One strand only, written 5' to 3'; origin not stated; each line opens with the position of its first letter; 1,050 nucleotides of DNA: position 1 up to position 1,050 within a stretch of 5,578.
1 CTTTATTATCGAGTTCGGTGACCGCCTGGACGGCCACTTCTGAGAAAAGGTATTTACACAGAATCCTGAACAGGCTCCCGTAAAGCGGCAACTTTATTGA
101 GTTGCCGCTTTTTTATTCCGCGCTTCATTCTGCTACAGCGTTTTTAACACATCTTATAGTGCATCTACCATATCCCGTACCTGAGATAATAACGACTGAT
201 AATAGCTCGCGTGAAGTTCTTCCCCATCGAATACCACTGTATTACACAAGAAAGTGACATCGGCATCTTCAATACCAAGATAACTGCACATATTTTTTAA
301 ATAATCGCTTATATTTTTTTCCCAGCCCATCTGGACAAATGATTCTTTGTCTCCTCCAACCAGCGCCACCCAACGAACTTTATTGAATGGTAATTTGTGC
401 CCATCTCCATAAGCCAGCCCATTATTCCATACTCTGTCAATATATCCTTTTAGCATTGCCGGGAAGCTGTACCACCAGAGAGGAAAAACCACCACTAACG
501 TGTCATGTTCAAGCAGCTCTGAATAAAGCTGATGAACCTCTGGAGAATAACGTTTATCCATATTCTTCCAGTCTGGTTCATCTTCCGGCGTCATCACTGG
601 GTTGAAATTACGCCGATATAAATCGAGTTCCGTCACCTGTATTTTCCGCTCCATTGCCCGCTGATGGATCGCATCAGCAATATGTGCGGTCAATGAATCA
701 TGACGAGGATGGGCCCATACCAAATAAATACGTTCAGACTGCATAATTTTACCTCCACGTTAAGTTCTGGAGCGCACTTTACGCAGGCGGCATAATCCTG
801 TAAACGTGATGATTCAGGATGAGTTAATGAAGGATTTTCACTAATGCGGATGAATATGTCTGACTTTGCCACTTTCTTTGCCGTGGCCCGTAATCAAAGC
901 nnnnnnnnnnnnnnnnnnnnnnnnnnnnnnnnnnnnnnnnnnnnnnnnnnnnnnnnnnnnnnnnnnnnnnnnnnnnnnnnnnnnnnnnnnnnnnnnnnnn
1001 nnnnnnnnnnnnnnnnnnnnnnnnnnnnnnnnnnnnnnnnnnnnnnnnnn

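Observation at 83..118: Single hairpin serving the 3' region shared by ycaK and the leftward neighbour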

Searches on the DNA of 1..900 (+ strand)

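Call 4: search_dna_similar(query=window:1-900:+, collection=ecoli_genomes, mode=near, max_rows=12)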
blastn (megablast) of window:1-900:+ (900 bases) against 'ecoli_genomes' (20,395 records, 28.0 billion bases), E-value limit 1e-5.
Records with a match: 4911; places in all: 6350; records where one place covers at least 80% of the query: 3320.
Genomes with a match: 4656 of 5426; with a place that covers at least 80% of the query: 3320. Places per genome that has any: lowest 1, median 1, highest 22. On chromosomes: 5978 places; on plasmids: 372.
Best place of each record, by identity: >=99% 3603; 95-99% 652; 90-95% 656.
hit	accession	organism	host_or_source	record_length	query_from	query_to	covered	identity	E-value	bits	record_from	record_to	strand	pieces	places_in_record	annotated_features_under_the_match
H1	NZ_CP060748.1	Escherichia coli strain EC96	Homo sapiens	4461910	77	900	92%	100.0%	0e+0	1541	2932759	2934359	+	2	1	IS1-like element IS1B family transposase | ycaK: NAD(P)H oxidoreductase | LysR family transcriptional regulator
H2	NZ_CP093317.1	Escherichia coli strain HUM3355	Homo sapiens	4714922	77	900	92%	100.0%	0e+0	1541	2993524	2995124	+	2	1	IS1-like element IS1A family transposase | NAD(P)H oxidoreductase | hypothetical protein | ycaN: LysR family transcriptional regulator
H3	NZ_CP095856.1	Escherichia coli strain EC6563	Homo sapiens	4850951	77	900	92%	100.0%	0e+0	1540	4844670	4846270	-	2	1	IS1-like element IS1A family transposase | NAD(P)H oxidoreductase (x2) | ycaN: LysR family transcriptional regulator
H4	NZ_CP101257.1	Escherichia coli strain EC21Z-078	Homo sapiens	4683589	77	900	92%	100.0%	0e+0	1540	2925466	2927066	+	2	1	IS1-like element IS1A family transposase | NAD(P)H oxidoreductase | NAD(P)H-dependent oxidoreductase | ycaN: LysR family transcriptional regulator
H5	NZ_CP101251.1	Escherichia coli strain EC21Z-083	Homo sapiens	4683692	77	900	92%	100.0%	0e+0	1540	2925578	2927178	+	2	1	IS1-like element IS1A family transposase | NAD(P)H oxidoreductase | NAD(P)H-dependent oxidoreductase | ycaN: LysR family transcriptional regulator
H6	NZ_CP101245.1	Escherichia coli strain EC21Z-097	Homo sapiens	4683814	77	900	92%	100.0%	0e+0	1540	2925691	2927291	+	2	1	IS1-like element IS1A family transposase | NAD(P)H oxidoreductase | NAD(P)H-dependent oxidoreductase | ycaN: LysR family transcriptional regulator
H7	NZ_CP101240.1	Escherichia coli strain EC21Z-101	Homo sapiens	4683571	77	900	92%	100.0%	0e+0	1540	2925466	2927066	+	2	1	IS1-like element IS1A family transposase | NAD(P)H oxidoreductase | NAD(P)H-dependent oxidoreductase | ycaN: LysR family transcriptional regulator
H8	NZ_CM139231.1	Escherichia coli strain JMF1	Wildebeest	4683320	77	900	92%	100.0%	0e+0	1540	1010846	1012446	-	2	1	IS1 family transposase | NAD(P)H oxidoreductase | NADPH-dependent FMN reductase family protein | LysR family transcriptional regulator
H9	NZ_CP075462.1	Escherichia coli strain NT1F10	pig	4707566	77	900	92%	100.0%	0e+0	1539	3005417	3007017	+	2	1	IS1 family transposase | ycaK: NAD(P)H oxidoreductase | ycaN: LysR family transcriptional regulator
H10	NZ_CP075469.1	Escherichia coli strain NT1W22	pig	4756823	77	900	92%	100.0%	0e+0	1539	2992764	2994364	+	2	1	IS1 family transposase | ycaK: NAD(P)H oxidoreductase | ycaN: LysR family transcriptional regulator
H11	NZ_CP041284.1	Escherichia coli strain 54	cow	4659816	77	900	92%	100.0%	0e+0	1539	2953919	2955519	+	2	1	IS1 family transposase | ycaK: NAD(P)H oxidoreductase | ycaN: LysR family transcriptional regulator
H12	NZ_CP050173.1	Escherichia coli strain STB20-1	pig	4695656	77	900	92%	100.0%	0e+0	1539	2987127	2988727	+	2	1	IS1 family transposase | ycaK: NAD(P)H oxidoreductase | ycaN: LysR family transcriptional regulator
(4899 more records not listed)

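Call 8: search_dna_similar(query=window:1-153:+, collection=ecoli_genomes, mode=near, max_rows=25, rows=spread)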
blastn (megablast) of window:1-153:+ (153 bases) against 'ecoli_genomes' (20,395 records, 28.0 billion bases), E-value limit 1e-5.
Records with a match: 4911; places in all: 6340; records where one place covers at least 80% of the query: 0.
Genomes with a match: 4656 of 5426; with a place that covers at least 80% of the query: 0. Places per genome that has any: lowest 1, median 1, highest 22. On chromosomes: 5968 places; on plasmids: 372.
Best place of each record, by identity: >=99% 3313; 95-99% 940; 90-95% 658.
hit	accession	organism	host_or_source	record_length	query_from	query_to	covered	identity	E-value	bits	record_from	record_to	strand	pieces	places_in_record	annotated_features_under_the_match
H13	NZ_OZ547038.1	Escherichia coli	Homo sapiens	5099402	1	92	60%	95.7%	2e-32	147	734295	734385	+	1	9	IS256-like element IS1414 family transposase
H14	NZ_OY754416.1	Escherichia coli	-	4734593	1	81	53%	96.3%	2e-28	134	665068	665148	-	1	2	IS256-like element IS1414 family transposase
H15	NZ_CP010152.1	Escherichia coli strain D9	dog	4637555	77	153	50%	100.0%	2e-31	143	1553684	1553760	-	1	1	none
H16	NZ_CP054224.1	Escherichia coli strain EcPF16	Homo sapiens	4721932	77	153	50%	100.0%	2e-31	143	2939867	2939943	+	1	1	none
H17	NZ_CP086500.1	Escherichia coli strain Ec-050-T5-MAC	Homo sapiens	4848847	77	153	50%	100.0%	2e-31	143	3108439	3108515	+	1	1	none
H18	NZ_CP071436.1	Escherichia coli strain EcPNK006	Homo sapiens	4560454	77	153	50%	100.0%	2e-31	143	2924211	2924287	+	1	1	none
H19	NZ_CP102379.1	Escherichia coli strain BM28 lysU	laboratory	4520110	77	153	50%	100.0%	2e-31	143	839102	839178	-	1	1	none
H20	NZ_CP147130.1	Escherichia coli strain KFu015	river water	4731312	77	153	50%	100.0%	2e-31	143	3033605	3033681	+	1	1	none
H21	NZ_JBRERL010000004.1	Escherichia coli strain E300082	Homo sapiens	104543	77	153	50%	100.0%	2e-31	143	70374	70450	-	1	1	none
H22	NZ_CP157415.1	Escherichia coli strain EC22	Homo sapiens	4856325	77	153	50%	100.0%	2e-31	143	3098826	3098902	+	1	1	none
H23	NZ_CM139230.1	Escherichia coli strain LF3-1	Deer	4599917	77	153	50%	100.0%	2e-31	143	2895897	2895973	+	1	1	none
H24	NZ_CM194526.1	Escherichia coli strain 361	Homo sapiens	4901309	77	153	50%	100.0%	2e-31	143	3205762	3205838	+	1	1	none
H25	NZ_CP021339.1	Escherichia coli strain 95NR1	fecal sample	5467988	77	152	50%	100.0%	9e-31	141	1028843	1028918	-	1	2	none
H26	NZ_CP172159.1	Escherichia coli strain GF54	chicken meat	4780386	77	152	50%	100.0%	9e-31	141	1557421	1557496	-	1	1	none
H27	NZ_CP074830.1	Escherichia coli strain 7_15_5C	bovine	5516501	77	152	50%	100.0%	9e-31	141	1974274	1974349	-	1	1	none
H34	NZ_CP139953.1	Escherichia coli strain Nord1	Homo sapiens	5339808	77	128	34%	96.2%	4e-14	86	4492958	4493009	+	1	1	none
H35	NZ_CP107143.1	Escherichia coli strain S2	human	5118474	77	114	25%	100.0%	1e-9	71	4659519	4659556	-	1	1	none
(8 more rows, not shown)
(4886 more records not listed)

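Call 9: get_annotated_region(hit=H19, flank=1500)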
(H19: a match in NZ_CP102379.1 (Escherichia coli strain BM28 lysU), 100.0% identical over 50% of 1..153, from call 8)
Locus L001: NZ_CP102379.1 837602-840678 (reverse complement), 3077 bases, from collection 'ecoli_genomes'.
description: Escherichia coli strain BM28 lysU chromosome, complete genome
organism: Escherichia coli strain BM28 lysU (NCBI taxid 562)
replicon: chromosome; assembly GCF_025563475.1
host: laboratory; source: Winter laboratory; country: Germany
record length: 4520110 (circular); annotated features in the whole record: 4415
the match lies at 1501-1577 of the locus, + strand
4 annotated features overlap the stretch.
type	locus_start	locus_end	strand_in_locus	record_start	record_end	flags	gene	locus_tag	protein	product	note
CDS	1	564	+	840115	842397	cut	pflB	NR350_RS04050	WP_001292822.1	formate C-acetyltransferase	-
CDS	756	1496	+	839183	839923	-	pflA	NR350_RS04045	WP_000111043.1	pyruvate formate lyase 1-activating protein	-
CDS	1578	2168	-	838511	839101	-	ycaK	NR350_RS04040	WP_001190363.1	NAD(P)H oxidoreductase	-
CDS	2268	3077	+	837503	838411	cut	ycaN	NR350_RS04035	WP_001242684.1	LysR family transcriptional regulator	-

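Call 10: get_annotated_region(hit=H13, flank=2000)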
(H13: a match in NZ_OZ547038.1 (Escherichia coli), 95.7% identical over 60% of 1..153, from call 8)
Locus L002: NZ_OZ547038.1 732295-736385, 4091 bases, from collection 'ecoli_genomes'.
description: Escherichia coli isolate AF58 chromosome 1, complete sequence
organism: Escherichia coli (NCBI taxid 562)
replicon: chromosome; assembly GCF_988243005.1
host: Homo sapiens; source: blood culture; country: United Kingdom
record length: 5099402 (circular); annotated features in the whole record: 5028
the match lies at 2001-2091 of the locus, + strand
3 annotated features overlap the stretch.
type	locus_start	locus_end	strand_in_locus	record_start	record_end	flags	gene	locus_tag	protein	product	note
CDS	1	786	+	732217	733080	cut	hslO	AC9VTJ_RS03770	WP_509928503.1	Hsp33 family molecular chaperone HslO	-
CDS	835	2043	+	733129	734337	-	-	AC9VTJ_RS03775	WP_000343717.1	IS256-like element IS1414 family transposase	-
CDS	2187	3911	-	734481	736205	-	yhgE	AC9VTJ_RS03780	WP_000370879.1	DUF4153 domain-containing protein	-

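Call 35: get_annotated_region(hit=H35, flank=2500)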
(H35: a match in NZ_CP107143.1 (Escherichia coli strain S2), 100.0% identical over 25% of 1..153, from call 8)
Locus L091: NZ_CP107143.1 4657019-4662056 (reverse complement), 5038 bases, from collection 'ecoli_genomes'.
description: Escherichia coli strain S2 chromosome, complete genome
organism: Escherichia coli strain S2 (NCBI taxid 562)
replicon: chromosome; assembly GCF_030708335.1
host: -; source: human; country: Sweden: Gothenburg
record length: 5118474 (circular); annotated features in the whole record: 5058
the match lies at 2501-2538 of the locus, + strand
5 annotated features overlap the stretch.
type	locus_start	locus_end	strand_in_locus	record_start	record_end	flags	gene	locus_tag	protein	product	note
CDS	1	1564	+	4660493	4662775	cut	pflB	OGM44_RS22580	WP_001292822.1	formate C-acetyltransferase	-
CDS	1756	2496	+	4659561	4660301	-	pflA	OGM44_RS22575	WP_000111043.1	pyruvate formate lyase 1-activating protein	-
CDS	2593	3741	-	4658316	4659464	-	ycaD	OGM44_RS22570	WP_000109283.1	MFS transporter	-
CDS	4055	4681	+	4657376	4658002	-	ycaC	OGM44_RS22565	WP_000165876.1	isochorismate family cysteine hydrolase YcaC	-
CDS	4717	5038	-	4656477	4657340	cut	dmsC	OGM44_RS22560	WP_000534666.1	dimethyl sulfoxide reductase anchor subunit DmsC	-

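Call 36: get_annotated_region(hit=H34, flank=2500)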
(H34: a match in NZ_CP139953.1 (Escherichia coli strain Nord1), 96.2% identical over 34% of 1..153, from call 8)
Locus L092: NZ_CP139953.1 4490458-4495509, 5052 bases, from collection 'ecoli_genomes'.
description: Escherichia coli strain Nord1 chromosome, complete genome
organism: Escherichia coli strain Nord1 (NCBI taxid 562)
replicon: chromosome; assembly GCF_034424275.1
host: Homo sapiens; source: -; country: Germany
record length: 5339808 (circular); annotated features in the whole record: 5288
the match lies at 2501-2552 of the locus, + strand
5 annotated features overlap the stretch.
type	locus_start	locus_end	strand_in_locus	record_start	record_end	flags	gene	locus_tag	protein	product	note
CDS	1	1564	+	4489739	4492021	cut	pflB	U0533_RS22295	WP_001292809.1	formate C-acetyltransferase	-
CDS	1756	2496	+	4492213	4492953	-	pflA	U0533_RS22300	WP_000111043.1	pyruvate formate lyase 1-activating protein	-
CDS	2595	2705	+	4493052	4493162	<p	-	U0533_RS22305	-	LysR family transcriptional regulator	incomplete; partial in the middle of a contig; missing N-terminus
CDS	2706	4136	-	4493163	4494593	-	ycaM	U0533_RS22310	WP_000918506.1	APC family permease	-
CDS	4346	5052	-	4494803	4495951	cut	ycaD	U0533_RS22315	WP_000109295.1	MFS transporter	-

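Call 43: search_dna_similar(query=window:1-77:+, collection=plasmids, mode=near, max_rows=15)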
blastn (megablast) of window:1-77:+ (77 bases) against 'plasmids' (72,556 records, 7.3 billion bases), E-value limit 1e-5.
Records with a match: 342; places in all: 457; records where one place covers at least 80% of the query: 334.
Best place of each record, by identity: >=99% 21; 95-99% 96; 90-95% 225.
By first word of the organism name: Escherichia 270; Klebsiella 28; Enterobacter 17; Salmonella 9; Serratia 7; Shigella 3; Pantoea 3; Citrobacter 2; Yersinia 1; Raoultella 1; and 1 more.
By predicted mobility (MOB-suite, as given by PLSDB): conjugative 242; mobilizable 56; non-mobilizable 44.
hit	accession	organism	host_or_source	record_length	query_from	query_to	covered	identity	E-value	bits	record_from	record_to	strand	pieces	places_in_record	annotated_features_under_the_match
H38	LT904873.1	Salmonella enterica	Homo sapiens,not known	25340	1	77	100%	100.0%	3e-32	143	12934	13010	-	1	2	none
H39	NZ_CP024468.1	Shigella dysenteriae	-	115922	1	77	100%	100.0%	3e-32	143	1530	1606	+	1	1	IS256-like element IS1414 family transposase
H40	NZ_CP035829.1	Escherichia coli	Homo sapiens,stool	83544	1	77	100%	100.0%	3e-32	143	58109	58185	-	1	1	IS256-like element IS1414 family transposase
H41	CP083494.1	Escherichia coli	Homo sapiens,blood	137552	1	77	100%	100.0%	3e-32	143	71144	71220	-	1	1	none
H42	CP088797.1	Escherichia coli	Homo sapiens,blood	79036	1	77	100%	100.0%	3e-32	143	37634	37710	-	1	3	IS256 family transposase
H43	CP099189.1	Escherichia coli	culture,Pooled sediment sample ...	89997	1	77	100%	100.0%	3e-32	143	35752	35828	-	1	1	IS256 family transposase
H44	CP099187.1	Escherichia coli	culture,Pooled sediment sample ...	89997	1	77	100%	100.0%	3e-32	143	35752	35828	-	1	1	IS256 family transposase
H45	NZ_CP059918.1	Escherichia coli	Turkey,fecal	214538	1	77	100%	100.0%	3e-32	143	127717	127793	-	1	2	IS256-like element IS1414 family transposase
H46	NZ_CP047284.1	Klebsiella quasipneumoniae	Homo sapiens,Anal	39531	1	77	100%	100.0%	3e-32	143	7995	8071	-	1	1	IS256-like element IS1414 family transposase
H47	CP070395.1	Escherichia coli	food,chicken meat inner strip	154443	1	77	100%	100.0%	3e-32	143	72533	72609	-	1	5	IS256 family transposase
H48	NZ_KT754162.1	Shigella dysenteriae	-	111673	1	77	100%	100.0%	3e-32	143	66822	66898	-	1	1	IS256-like element IS1414 family transposase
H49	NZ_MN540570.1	Escherichia coli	dog,biopsy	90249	1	77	100%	100.0%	3e-32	143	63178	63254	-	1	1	IS256-like element IS1414 family transposase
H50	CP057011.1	Escherichia coli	culture,Pooled cattle faecal samples ...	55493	1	77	100%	100.0%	3e-32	143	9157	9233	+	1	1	IS256 family transposase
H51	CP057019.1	Escherichia coli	culture,Pooled cattle faecal samples ...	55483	1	77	100%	100.0%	3e-32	143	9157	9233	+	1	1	IS256 family transposase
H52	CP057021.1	Escherichia coli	culture,Pooled cattle faecal samples ...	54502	1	77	100%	100.0%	3e-32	143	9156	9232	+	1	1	IS256 family transposase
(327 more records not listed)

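Call 44: get_annotated_region(hit=H40, flank=1600)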
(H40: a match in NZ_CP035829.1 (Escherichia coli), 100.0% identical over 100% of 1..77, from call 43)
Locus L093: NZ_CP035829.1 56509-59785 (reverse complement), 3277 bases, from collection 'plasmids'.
description: Escherichia coli strain 67-1 plasmid p67_83, complete sequence
organism: Escherichia coli (NCBI taxid 562)
taxonomy: Bacteria; Pseudomonadota; Gammaproteobacteria; Enterobacterales; Enterobacteriaceae; Escherichia; Escherichia coli
host: -; source: Homo sapiens,stool; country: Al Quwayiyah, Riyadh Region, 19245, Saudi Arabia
typing (MOB-suite, as given by PLSDB): conjugative; replicon IncFIA,IncFIB; relaxase MOBF,MOBP; mating-pair formation MPF_F
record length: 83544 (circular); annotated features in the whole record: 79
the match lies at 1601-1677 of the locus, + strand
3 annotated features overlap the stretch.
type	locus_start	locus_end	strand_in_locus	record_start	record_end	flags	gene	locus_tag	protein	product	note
CDS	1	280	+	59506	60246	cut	-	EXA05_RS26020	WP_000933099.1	abortive infection family protein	-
CDS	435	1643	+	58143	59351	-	-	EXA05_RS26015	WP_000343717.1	IS256-like element IS1414 family transposase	GO:0006313 - DNA transposition [Evidence IEA]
predicted_resistance_gene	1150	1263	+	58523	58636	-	astA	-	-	heat-stable enterotoxin EAST1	predicted by amrfinderplus; class ; identity 100.0%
